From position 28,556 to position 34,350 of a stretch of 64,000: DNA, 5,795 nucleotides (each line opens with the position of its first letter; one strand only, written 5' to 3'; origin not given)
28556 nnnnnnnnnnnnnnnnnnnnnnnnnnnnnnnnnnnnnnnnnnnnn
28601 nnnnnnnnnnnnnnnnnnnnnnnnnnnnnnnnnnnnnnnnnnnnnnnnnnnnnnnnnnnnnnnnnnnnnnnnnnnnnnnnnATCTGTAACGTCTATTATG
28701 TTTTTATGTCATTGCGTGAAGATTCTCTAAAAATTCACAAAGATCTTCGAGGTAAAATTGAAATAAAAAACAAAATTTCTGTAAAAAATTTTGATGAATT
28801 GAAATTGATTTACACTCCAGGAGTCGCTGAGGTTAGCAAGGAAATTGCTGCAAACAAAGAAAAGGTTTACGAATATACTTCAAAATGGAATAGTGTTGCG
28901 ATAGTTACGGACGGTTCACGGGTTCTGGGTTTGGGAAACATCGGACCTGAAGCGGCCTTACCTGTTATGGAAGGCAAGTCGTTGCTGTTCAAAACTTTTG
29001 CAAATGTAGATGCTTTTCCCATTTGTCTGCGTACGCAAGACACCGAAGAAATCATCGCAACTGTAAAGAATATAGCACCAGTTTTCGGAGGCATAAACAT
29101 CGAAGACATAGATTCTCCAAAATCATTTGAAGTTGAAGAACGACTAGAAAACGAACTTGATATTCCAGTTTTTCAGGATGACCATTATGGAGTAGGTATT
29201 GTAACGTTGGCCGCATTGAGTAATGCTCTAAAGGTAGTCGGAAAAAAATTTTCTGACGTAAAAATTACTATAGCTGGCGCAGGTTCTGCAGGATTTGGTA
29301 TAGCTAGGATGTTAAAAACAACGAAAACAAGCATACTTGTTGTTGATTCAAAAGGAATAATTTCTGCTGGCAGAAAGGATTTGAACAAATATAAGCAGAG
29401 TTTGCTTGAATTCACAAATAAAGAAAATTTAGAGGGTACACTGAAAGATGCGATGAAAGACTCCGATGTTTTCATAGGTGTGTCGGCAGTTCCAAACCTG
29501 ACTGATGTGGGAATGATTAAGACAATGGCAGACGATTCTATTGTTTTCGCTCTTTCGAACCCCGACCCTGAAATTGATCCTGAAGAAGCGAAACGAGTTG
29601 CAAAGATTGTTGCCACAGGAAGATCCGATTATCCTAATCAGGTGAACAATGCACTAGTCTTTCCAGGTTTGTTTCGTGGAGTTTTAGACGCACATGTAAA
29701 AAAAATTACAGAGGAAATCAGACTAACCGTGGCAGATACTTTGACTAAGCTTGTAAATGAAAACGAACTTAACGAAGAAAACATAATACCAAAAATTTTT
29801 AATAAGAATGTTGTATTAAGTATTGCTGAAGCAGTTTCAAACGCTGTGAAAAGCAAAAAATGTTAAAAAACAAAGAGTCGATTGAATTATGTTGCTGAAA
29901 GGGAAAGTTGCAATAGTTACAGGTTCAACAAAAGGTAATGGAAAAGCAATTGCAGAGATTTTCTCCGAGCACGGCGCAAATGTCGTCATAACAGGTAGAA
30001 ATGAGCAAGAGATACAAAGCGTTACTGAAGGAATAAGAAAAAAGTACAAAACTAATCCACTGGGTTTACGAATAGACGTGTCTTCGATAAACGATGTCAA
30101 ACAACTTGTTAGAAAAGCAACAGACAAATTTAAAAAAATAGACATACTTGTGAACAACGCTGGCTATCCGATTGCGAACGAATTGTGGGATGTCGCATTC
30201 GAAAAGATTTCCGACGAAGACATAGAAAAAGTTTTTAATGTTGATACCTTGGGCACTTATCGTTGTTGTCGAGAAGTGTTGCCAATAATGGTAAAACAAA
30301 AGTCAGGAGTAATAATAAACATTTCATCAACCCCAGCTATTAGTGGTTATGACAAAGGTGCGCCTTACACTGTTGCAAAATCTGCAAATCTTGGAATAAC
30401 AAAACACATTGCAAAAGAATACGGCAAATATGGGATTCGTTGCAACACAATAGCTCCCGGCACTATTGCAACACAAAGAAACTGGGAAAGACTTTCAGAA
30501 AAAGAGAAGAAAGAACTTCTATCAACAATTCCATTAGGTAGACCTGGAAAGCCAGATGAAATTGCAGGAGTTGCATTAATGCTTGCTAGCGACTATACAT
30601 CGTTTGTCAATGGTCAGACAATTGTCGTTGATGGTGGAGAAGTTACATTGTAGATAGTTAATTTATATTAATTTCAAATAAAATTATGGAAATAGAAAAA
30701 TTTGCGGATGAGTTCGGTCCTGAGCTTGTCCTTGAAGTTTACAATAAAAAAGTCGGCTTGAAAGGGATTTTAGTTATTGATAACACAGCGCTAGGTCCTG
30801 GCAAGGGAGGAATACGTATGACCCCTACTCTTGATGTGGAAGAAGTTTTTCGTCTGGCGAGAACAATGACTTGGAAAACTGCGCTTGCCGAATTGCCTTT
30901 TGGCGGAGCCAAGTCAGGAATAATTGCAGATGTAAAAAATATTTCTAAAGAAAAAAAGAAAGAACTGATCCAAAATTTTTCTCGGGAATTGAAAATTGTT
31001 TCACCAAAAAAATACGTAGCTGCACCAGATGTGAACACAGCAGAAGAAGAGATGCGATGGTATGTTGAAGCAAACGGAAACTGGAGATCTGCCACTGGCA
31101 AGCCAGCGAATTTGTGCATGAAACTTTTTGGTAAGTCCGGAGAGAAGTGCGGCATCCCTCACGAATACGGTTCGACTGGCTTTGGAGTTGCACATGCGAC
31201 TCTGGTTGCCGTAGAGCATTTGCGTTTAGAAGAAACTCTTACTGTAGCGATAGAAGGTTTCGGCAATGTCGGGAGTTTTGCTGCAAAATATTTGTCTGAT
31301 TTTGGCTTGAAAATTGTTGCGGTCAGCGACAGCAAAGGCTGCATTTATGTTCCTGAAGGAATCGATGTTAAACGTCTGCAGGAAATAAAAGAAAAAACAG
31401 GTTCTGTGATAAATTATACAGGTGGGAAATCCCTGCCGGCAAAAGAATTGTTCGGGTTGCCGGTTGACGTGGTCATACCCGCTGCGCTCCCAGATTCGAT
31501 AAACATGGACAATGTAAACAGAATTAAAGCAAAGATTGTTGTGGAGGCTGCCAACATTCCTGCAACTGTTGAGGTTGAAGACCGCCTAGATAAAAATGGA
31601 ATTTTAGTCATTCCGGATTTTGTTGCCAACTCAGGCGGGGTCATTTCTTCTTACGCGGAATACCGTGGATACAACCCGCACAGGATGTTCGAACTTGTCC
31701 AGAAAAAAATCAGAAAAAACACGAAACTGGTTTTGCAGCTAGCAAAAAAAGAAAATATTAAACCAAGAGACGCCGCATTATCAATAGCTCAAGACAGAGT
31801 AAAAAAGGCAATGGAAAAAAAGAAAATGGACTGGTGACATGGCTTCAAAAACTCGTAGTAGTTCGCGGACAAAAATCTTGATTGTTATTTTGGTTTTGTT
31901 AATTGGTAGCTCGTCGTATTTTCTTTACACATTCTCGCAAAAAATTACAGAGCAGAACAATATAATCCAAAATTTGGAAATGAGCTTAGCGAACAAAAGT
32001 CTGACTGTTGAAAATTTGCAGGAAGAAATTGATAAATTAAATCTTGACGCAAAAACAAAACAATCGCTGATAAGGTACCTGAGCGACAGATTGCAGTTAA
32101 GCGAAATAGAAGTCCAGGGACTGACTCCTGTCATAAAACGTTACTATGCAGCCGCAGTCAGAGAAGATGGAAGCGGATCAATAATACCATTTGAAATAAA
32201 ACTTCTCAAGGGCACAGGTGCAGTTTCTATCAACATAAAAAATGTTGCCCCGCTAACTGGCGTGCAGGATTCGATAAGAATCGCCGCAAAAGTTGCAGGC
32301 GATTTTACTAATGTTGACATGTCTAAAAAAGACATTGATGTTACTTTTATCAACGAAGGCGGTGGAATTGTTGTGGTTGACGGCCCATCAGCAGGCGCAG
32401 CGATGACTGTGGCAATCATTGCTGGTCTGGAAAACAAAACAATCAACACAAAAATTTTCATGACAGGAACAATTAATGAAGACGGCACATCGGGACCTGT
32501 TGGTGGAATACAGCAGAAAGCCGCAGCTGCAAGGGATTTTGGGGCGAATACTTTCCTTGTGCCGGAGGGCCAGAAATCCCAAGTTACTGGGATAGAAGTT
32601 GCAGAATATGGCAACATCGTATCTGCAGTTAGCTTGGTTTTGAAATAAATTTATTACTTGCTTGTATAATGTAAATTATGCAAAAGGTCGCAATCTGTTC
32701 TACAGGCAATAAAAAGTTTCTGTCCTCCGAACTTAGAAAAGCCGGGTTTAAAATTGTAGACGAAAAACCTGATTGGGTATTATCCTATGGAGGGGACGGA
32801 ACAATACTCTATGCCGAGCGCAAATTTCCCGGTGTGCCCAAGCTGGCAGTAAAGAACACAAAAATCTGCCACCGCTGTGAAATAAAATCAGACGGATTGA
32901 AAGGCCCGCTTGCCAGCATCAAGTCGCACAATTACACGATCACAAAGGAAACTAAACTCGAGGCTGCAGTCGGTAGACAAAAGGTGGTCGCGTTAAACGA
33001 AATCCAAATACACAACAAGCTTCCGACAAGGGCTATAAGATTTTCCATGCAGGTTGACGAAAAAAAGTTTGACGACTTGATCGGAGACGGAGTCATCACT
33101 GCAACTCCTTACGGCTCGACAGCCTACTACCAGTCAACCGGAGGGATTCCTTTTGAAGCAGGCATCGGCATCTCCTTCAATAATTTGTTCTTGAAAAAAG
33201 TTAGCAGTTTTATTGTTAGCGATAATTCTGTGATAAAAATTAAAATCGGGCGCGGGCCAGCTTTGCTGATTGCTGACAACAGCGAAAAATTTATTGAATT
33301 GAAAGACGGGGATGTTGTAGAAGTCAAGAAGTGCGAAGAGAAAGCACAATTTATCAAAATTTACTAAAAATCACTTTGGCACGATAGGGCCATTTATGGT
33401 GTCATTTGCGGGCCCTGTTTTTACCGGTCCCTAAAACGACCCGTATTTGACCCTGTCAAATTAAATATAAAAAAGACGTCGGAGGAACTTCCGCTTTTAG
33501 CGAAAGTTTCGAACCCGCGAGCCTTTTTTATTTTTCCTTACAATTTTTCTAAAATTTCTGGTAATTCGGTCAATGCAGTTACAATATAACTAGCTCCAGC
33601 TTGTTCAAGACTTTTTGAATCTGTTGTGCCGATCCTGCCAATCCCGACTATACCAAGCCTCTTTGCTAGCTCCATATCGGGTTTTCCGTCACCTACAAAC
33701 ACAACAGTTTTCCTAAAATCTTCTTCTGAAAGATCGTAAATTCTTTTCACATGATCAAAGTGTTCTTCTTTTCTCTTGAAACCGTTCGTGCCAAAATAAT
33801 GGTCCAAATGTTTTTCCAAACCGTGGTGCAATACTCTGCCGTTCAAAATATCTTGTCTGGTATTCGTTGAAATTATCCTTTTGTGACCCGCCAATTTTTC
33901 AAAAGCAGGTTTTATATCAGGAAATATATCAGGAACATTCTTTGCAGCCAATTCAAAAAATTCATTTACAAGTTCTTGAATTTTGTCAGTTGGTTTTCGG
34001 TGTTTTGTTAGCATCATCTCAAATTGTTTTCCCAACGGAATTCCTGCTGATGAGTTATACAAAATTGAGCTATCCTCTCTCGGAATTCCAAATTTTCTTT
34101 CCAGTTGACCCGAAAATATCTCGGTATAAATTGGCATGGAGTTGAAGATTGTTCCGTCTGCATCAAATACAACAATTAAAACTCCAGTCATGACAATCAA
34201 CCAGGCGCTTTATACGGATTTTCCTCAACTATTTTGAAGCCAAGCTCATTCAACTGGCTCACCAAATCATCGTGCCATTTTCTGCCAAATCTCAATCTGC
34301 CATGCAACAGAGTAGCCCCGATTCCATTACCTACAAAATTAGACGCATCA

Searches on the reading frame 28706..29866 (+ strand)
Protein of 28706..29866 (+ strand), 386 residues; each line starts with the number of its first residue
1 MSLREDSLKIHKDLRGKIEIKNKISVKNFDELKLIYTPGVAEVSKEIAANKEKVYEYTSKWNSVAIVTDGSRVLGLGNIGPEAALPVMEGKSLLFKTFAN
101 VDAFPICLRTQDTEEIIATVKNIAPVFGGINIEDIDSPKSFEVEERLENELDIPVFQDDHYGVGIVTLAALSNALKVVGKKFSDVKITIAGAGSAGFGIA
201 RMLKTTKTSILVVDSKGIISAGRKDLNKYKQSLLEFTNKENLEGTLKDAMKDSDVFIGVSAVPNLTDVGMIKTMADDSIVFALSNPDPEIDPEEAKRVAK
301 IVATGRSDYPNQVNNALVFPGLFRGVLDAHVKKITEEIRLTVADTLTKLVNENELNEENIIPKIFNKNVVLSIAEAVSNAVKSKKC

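Call 65: search_protein_families(library=pfam, proteins=[window:28706-29866:+], max_evalue=0.0001)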
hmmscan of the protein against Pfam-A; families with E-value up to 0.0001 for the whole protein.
window:28706-29866:+ (386 aa): 2 families
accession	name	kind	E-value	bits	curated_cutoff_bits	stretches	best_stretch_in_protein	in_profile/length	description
PF03949.21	Malic_M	-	6.8e-30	104.7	23.5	1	162-379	3-255/258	Malic enzyme, NAD binding domain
PF00390.24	malic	-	2e-27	96.6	23.1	1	19-147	5-181/182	Malic enzyme, N-terminal domain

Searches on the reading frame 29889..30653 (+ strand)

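Call 65: search_protein_families(library=pfam, proteins=[window:29889-30653:+], max_evalue=0.0001)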
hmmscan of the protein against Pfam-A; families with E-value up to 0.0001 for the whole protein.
window:29889-30653:+ (254 aa): 3 families
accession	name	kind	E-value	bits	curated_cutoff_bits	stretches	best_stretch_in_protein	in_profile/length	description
PF13561.12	adh_short_C2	-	1.9e-60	204.8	27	1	15-250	6-234/236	Enoyl-(Acyl carrier protein) reductase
PF00106.31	adh_short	-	1.2e-50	172.2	26.6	1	6-203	1-192/195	short chain dehydrogenase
PF08659.16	KR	-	1.2e-09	38.8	22.6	1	9-166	4-155/180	KR domain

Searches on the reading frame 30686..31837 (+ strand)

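Call 65: search_protein_families(library=pfam, proteins=[window:30686-31837:+], max_evalue=0.0001)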
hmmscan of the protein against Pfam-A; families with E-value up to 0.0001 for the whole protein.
window:30686-31837:+ (383 aa): 2 families
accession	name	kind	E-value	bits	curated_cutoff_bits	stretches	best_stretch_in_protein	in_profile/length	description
PF00208.27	ELFV_dehydrog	-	6.6e-59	200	23.4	1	156-378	2-239/241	Glutamate/Leucine/Phenylalanine/Valine dehydrogenase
PF02812.23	ELFV_dehydrog_N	-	3.7e-30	104.7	25.3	1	25-128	21-125/129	Glu/Leu/Phe/Val dehydrogenase, dimerisation domain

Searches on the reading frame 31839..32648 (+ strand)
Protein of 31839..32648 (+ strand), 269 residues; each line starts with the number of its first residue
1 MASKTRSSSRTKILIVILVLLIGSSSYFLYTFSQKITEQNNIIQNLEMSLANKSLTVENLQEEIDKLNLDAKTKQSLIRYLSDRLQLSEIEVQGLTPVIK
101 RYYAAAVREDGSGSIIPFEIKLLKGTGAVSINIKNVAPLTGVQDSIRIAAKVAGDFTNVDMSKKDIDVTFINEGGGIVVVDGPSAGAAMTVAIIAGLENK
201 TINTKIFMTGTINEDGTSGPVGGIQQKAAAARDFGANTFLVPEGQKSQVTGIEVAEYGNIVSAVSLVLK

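Call 65: search_protein_families(library=pfam, proteins=[window:31839-32648:+], max_evalue=0.0001)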
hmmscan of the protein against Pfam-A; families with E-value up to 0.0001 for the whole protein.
window:31839-32648:+ (269 aa): 1 family
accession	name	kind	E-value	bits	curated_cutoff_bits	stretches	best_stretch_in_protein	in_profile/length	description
PF05362.19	Lon_C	-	3.6e-14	53.2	21.1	1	113-252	40-179/205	Lon protease (S16) C-terminal proteolytic domain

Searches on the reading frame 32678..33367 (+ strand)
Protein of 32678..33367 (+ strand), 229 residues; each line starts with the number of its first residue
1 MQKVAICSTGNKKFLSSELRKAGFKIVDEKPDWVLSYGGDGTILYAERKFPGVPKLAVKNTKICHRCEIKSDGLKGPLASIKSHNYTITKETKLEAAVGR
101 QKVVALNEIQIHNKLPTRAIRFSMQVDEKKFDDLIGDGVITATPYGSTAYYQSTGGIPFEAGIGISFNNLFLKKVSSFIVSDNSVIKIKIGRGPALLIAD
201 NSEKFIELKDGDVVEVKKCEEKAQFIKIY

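Call 65: search_protein_families(library=pfam, proteins=[window:32678-33367:+], max_evalue=0.0001)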
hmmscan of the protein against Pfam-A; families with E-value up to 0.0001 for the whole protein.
window:32678-33367:+ (229 aa): 1 family
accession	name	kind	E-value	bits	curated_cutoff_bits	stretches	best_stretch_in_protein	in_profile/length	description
PF20143.4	NAD_kinase_C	-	3.8e-16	59.4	23.7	1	106-227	1-125/126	ATP-NAD kinase C-terminal domain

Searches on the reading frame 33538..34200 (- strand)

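Call 65: search_protein_families(library=pfam, proteins=[window:33538-34200:-], max_evalue=0.0001)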
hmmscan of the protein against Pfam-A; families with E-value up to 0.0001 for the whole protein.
window:33538-34200:- (220 aa): 2 families
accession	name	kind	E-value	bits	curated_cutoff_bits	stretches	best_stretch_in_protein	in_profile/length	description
PF13419.12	HAD_2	-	1.3e-13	51.9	23.8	1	10-184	1-173/178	Haloacid dehalogenase-like hydrolase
PF00702.32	Hydrolase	-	1.4e-13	52.1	26.4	1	9-183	3-191/191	haloacid dehalogenase-like hydrolase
